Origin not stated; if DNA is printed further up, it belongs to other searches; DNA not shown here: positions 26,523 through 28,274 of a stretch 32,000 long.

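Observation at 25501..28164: Multicopy composite unit (small divergent ORF + GC island + 483-aa ORF + C-rich tail) with three decayed relatives in the same 32 kb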

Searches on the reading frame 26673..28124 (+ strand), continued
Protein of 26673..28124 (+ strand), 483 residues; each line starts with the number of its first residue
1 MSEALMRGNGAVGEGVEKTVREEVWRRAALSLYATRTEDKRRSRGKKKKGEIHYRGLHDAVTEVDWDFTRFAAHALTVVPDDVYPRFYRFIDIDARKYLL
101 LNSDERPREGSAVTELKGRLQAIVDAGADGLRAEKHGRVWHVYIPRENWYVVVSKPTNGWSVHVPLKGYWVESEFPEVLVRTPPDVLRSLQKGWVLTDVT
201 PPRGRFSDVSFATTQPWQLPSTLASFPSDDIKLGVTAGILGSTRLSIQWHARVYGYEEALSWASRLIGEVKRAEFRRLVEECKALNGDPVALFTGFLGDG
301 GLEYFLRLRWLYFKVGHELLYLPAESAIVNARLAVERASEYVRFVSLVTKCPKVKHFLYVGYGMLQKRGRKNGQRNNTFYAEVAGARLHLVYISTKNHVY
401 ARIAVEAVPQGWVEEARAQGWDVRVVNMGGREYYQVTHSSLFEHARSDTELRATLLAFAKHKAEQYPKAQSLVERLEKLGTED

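Call 52: predict_structure(alignment_id=A3)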
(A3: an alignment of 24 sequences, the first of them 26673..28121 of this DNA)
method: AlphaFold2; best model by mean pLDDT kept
length: 483 residues; sequences in the alignment: 24
mean_pLDDT: 84.8   pTM: 0.68
mean pLDDT of the five models: 84.8, 84.6, 84.5, 76.2, 73.5
residues with pLDDT >= 90: 278; 70-90: 139; 50-70: 23; < 50: 43
segments of 3 or more residues with pLDDT < 50: 1-12, 37-47, 101-107, 365-376
pLDDT, mean of each block of 10 residues (from residue 1): 37 73 94 64 47 80 87 86 91 78 47 90 95 92 94 82 87 93 96 96 90 93 96 93 91 94 91 96 97 96 82 90 92 96 91 91 54 50 87 91 83 89 88 93 90 92 89 88 51
secondary structure, 60 per line:
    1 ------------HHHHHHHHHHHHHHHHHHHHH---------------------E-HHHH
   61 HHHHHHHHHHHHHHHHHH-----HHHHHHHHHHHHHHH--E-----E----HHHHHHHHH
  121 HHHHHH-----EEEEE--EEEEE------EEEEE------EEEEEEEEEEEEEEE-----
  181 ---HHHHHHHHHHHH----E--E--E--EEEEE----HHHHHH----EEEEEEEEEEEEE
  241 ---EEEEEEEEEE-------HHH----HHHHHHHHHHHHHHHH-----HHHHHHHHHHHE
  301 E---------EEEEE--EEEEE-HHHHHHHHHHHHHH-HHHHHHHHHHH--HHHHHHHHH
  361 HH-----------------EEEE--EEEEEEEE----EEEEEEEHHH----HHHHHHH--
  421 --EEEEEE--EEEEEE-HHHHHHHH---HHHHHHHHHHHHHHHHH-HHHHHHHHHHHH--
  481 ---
elements in order: H13-33 H57-78 H84-98 H112-126 E132-136 E139-143 E150-154 E161-175 H184-195 E209-213 H218-223 E228-240 E244-253 H268-283 H289-299 E311-315 E318-322 H324-337 H339-349 H352-362 E380-383 E386-393 E398-404 H412-418 E423-428 E431-436 H438-445 H449-465 H467-478

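Call 55: fold_search(model_id=the predicted structure, library=pdb)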
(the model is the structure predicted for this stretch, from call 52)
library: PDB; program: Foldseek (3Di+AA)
matches with E <= 10: 494; with E <= 0.001: 0
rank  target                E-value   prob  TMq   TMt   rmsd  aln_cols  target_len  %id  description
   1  8ure_A                8.4e-03  0.41  0.13  0.15  19.1       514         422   11  CryoEM Structure of Allosterically Switchable De Novo Protein sr312, in Open State with Effector Peptide (released 2024-08-14)
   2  3mx9_A                1.2e-02  0.41  0.13  0.19  17.9       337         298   10  Molecular basis of engineered meganuclease targeting of the endogenous human RAG1 locus (released 2010-10-06)
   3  3mxa_A                1.3e-02  0.41  0.13  0.19  18.1       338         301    9  Molecular basis of engineered meganuclease targeting of the endogenous human RAG1 locus (released 2010-10-06)
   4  5a0m_A                5.3e-02  0.85  0.16  0.33  16.0       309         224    9  THE CRYSTAL STRUCTURE OF I-SCEI IN COMPLEX WITH ITS TARGET DNA IN THE PRESENCE OF MN (released 2016-05-04)
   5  6bdb_A                6.2e-02  0.15  0.12  0.17  18.2       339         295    8  I-OnuI K227Y, D236A bound to A3G substrate (pre-cleavage complex) (released 2018-10-24)
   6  5a0m_B                6.8e-02  0.90  0.18  0.34  16.0       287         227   10  THE CRYSTAL STRUCTURE OF I-SCEI IN COMPLEX WITH ITS TARGET DNA IN THE PRESENCE OF MN (released 2016-05-04)
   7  9xy2_A                6.8e-02  0.14  0.11  0.16  19.4       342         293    8  One of a series of engineered variants of I-OnuI meganuclease targeting altered DNA target sequence (released 2025-09-10)
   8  6x1j_A                8.7e-02  0.89  0.20  0.40  15.4       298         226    8  The homing endonuclease I-WcaI bound to its DNA recognition sequence (released 2021-05-26)
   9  1r7m_A                9.2e-02  0.80  0.17  0.32  16.4       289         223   10  The homing endonuclease I-SceI bound to its DNA recognition region (released 2004-10-26)
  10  6uwj_A                9.2e-02  0.18  0.14  0.20  17.6       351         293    7  Intermediate engineered variant of I-OnuI meganuclease with improved thermostability and partially altered specificity (released 2019-12-18)
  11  5uoe_B                9.6e-02  0.08  0.10  0.06  21.1       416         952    9  Crystal Structure Analysis of Elbow-Engineered-Fab-Bound Human Insulin Degrading Enzyme (IDE) (released 2018-02-07)
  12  9xy1_A                1.1e-01  0.14  0.12  0.17  18.5       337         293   10  One of a series of engineered variants of I-OnuI meganuclease targeting altered DNA target sequence (released 2025-09-10)
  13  3oor_A                1.1e-01  0.87  0.21  0.41  13.9       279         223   11  I-SceI mutant (K86R/G100T)complexed with C/G+4 DNA substrate (released 2010-11-17)
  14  9dd4_A                1.2e-01  0.30  0.08  0.25  14.8       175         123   14  Crystal Structure of Designed facilitated dissociation target LHD101An1: LHD101A with an N-terminal extension (released 2025-08-20)
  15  8isi_B                1.3e-01  0.07  0.09  0.06  22.2       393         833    9  Photochromobilin-free form of Arabidopsis thaliana phytochrome A - apo-AtphyA (released 2023-08-09)
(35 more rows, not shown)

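Call 61: fold_search(model_id=the predicted structure, library=viral)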
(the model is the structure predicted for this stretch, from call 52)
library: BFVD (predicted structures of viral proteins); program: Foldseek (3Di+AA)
matches with E <= 10: 538; with E <= 0.001: 0
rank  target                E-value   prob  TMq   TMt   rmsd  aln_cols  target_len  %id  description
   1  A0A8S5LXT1            2.2e-03  1.00  0.21  0.41   9.2       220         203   13  INTRON-ENCODED ENDONUCLEASE I-SCEI [Myoviridae sp. ctZgq1]
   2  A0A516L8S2            2.6e-03  0.54  0.13  0.10  25.0       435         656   10  (no name in the UniProt tables at hand)
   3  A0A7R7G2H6            8.6e-03  0.90  0.16  0.22  17.2       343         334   10  (no name in the UniProt tables at hand)
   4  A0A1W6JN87            2.0e-02  0.94  0.18  0.29  17.7       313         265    9  Homing endonuclease LAGLIDADG domain-containing protein [Lactococcus phage LW81]
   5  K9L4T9                2.0e-02  0.66  0.21  0.14  25.9       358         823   10  DOD-type homing endonuclease domain-containing protein [Pectobacterium phage phiTE]
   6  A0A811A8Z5            3.8e-02  0.16  0.10  0.07  20.7       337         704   11  (no name in the UniProt tables at hand)
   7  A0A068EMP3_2          4.2e-02  0.08  0.11  0.06  28.1       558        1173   10  Putative tail protein [Bacillus phage CP-51]
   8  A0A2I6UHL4            5.4e-02  0.44  0.19  0.08  20.1       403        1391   11  (no name in the UniProt tables at hand)
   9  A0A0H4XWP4            6.6e-02  0.20  0.11  0.09  18.9       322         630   10  G1L metaloprotease-like protein [Salmon gill poxvirus]
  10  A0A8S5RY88            7.3e-02  0.35  0.14  0.12  27.7       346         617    6  Hint (Hedgehog/Intein) domain N-terminal region [Myoviridae sp. ctNQV2]
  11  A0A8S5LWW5            7.6e-02  0.11  0.11  0.05  28.5       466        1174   10  Hom-end-associated Hint [Myoviridae sp. ctZgq1]
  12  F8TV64                9.3e-02  0.25  0.11  0.07  17.4       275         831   11  (no name in the UniProt tables at hand)
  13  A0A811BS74            9.8e-02  0.21  0.16  0.12  25.2       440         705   12  DNA-directed RNA polymerase [Pandoravirus japonicus]
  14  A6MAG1                1.1e-01  0.18  0.17  0.10  24.7       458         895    8  Gp096 [Lactococcus phage KSY1]
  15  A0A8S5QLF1            1.4e-01  0.35  0.14  0.23  18.6       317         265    7  LAGLIDADG-like domain [CrAss-like virus sp. ctYsL76]
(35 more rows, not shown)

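Call 67: search_dna_similar(query=window:26673-28121:+, collection=phages, mode=protein, max_rows=10, max_evalue=0.01)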
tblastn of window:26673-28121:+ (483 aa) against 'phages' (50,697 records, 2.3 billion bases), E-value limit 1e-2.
No match.

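Call 79: find_related_loci(query=A6, collection=metagenome_contigs, flank=4000)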
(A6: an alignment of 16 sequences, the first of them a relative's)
Query A6 (442 aa) in metagenome_contigs; peptide patterns used: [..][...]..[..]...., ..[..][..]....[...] (x = any residue, [..] = any of these).
600 stretches matched a pattern (row limit reached: there are more); 497 encode a relative of the query (tblastn E <= 1e-3); the best 80 are kept; 80 distinct loci.
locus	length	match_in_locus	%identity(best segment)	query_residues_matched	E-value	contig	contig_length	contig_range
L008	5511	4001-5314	92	4-442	0e+0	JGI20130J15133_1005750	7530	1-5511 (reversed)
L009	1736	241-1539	57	4-441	9e-165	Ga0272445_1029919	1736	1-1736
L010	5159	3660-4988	54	1-442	2e-145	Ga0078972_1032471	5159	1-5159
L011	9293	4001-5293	56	14-441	2e-138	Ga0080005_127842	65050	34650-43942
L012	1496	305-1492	56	26-419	2e-141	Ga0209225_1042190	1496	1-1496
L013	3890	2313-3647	51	1-441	5e-129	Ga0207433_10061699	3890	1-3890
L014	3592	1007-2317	44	2-441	8e-107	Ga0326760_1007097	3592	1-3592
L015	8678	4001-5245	42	30-441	2e-104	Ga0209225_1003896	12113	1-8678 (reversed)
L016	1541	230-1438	42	39-442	5e-111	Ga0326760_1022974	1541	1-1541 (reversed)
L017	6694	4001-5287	43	10-439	4e-102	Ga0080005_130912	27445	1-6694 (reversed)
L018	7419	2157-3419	43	12-440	1e-99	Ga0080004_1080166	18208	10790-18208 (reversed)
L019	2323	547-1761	44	31-439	3e-104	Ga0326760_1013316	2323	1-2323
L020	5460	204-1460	43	10-440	2e-99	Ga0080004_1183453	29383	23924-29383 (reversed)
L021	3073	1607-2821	44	32-441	5e-101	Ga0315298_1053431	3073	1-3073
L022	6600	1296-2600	45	1-442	3e-98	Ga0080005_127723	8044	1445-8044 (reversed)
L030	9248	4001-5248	43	13-439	3e-94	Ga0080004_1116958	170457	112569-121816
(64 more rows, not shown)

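Call 116: search_solved_structures(query=A10, max_evalue=10, show_alignments=2)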
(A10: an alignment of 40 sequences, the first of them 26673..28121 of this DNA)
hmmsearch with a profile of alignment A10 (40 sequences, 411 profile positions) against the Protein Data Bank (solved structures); distinct sequences matched with E-value up to 10: 19.
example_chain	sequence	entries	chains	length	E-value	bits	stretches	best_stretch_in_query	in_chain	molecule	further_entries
6een_C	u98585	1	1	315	1.1e-08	37.3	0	333-356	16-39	Designer Pentatricopeptide Protein dPPR10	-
4wn4_A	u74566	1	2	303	8.4e-08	34.4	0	333-356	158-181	Pentatricopeptide repeat protein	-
6een_D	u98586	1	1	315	8.6e-07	31.1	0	333-356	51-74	Designer Pentatricopeptide Protein dPPR10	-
6een_B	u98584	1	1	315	3.9e-06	28.9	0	333-356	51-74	Designer Pentatricopeptide Protein dPPR10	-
5orm_A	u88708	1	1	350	4e-06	28.9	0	333-356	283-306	cPPR-Telo1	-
5orq_A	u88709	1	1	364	5e-06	28.6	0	334-356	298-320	cPPR-Telo1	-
6een_A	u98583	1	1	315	5.6e-06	28.4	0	333-356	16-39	Designer Pentatricopeptide Protein dPPR10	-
4pjr_A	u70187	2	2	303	9.8e-06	27.6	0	333-356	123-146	Pentatricopeptide repeat protein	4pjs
4wsl_A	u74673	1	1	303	1.5e-05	27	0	333-356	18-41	Pentatricopeptide repeat protein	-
8fjg_A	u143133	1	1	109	6.6e-05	24.9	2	28-72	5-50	H12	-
4pjq_A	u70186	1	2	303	0.00025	22.9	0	333-356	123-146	Pentatricopeptide repeat protein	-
5i9d_A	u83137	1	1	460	0.0005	22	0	324-356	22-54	pentatricopeptide repeat protein dPPR-U8A2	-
4ozs_A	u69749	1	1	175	0.0011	20.8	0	333-356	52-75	Alpha solenoid protein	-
5i9g_C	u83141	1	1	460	0.0016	20.3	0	324-356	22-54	pentatricopeptide repeat protein dPPR-U8C2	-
5i9f_A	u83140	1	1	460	0.0025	19.7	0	324-356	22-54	pentatricopeptide repeat protein dPPR-U10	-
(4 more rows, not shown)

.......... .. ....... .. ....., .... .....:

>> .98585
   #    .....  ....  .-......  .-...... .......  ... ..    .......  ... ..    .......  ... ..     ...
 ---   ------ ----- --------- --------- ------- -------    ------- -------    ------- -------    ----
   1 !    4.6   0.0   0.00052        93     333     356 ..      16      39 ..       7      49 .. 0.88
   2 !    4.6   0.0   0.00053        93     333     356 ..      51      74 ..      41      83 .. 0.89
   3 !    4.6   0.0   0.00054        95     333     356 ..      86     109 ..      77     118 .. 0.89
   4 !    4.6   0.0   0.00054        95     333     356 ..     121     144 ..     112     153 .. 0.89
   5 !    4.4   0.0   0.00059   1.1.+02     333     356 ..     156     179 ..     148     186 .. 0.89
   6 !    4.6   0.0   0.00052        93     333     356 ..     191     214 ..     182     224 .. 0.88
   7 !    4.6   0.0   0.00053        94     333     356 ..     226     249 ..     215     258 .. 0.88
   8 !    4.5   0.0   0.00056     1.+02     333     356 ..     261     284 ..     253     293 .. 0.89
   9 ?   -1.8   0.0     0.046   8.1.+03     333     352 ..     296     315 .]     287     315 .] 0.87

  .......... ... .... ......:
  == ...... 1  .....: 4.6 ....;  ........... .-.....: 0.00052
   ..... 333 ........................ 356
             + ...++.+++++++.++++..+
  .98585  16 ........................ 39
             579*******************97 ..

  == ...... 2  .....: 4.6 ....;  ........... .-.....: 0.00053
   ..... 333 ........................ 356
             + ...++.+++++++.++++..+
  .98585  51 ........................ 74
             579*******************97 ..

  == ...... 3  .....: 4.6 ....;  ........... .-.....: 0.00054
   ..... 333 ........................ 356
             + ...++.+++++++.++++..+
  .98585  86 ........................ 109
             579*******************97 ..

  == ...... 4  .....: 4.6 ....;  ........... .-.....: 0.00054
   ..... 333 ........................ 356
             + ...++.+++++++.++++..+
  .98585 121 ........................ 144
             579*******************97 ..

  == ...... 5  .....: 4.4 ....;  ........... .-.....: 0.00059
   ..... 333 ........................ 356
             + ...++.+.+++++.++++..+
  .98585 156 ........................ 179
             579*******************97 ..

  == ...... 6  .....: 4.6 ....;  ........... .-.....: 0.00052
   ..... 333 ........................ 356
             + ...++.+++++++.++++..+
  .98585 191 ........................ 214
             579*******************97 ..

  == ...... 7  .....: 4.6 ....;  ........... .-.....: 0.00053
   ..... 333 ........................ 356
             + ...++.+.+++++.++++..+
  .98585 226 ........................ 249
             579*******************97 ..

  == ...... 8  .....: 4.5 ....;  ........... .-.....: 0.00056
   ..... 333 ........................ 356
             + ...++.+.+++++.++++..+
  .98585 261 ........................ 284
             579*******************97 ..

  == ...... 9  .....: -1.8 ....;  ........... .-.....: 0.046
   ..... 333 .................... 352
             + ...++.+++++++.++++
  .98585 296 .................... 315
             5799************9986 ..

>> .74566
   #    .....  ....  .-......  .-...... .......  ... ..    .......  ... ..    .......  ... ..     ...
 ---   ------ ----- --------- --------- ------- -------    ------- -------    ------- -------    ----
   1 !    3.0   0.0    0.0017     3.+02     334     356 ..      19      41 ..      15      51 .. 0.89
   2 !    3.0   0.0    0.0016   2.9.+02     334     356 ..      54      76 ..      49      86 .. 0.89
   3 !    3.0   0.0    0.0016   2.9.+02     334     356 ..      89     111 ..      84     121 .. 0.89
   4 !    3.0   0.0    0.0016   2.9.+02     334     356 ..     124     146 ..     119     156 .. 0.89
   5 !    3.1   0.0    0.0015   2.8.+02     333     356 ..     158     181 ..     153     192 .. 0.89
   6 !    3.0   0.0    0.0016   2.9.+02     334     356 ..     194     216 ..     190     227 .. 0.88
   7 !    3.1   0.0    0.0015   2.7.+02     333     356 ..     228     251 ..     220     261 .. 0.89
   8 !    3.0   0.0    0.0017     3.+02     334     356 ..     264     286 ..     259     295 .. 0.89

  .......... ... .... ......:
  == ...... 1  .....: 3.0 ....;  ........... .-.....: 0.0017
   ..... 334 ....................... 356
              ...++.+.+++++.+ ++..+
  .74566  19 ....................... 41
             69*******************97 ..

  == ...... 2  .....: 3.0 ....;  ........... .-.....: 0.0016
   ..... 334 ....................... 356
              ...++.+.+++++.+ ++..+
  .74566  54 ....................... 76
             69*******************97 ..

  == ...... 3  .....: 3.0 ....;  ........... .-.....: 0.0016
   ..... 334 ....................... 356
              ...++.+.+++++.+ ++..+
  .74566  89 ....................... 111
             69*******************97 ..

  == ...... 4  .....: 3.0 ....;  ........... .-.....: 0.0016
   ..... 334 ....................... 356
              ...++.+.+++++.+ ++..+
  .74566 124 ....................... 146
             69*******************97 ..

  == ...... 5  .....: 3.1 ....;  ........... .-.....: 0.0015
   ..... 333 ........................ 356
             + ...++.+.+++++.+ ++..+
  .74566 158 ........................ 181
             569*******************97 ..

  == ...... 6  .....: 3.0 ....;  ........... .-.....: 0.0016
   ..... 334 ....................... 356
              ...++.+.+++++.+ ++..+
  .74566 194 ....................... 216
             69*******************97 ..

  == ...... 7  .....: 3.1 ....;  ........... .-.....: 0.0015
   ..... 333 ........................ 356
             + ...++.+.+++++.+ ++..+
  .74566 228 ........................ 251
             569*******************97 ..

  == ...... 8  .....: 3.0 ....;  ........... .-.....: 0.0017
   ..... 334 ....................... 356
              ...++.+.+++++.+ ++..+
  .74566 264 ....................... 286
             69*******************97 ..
